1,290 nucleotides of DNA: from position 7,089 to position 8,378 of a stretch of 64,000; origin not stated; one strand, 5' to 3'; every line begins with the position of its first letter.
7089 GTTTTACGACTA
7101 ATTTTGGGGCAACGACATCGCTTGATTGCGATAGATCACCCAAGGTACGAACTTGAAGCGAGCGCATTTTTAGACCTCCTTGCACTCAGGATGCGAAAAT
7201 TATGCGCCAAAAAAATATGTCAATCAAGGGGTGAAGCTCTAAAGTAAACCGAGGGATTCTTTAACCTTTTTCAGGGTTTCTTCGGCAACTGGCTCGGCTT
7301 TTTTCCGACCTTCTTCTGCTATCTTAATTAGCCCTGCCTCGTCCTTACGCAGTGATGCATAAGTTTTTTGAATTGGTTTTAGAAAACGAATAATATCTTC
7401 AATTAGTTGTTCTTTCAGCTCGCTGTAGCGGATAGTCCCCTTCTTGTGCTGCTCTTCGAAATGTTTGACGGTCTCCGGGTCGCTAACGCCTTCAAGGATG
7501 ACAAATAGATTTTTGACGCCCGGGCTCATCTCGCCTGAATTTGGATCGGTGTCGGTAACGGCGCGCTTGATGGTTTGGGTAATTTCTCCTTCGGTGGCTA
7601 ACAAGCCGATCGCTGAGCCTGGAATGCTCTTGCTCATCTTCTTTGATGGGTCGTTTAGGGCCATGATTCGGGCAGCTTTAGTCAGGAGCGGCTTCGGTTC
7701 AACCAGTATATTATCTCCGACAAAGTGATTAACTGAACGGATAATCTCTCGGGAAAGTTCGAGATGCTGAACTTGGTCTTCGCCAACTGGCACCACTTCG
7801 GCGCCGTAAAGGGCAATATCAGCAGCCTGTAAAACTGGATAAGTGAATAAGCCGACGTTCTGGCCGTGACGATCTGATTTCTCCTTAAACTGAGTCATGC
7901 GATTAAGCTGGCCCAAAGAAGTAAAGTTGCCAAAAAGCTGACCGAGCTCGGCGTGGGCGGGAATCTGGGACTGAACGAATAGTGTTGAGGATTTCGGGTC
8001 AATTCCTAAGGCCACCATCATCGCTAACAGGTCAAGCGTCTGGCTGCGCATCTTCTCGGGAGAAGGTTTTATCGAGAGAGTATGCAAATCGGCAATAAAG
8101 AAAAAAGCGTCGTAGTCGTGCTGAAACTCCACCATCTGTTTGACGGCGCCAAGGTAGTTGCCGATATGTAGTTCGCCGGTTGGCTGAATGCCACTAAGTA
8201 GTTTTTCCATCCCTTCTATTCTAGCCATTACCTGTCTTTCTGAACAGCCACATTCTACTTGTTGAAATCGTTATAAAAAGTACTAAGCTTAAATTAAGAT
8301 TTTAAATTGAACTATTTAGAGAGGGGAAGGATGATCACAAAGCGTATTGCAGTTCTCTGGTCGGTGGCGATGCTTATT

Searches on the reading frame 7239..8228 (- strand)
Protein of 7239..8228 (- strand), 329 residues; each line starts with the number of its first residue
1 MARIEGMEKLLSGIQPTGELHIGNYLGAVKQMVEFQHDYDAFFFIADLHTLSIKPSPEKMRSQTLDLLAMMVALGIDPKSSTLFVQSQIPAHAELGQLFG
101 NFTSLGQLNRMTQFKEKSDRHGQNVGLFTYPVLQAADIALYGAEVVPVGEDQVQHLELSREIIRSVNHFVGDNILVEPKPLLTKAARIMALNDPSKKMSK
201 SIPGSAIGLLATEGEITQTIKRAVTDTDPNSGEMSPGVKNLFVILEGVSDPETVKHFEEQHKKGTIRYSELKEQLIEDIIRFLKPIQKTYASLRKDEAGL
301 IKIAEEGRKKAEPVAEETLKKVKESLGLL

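Call 66: search_protein_families(library=pfam, proteins=[window:7239-8228:-], max_evalue=0.001)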
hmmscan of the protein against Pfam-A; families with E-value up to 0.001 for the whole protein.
window:7239-8228:- (329 aa): 1 family
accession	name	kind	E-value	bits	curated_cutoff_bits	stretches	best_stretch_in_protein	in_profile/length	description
PF00579.31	tRNA-synt_1b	-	2.5e-70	237.6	21.1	1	9-284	7-292/292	tRNA synthetases class I (W and Y)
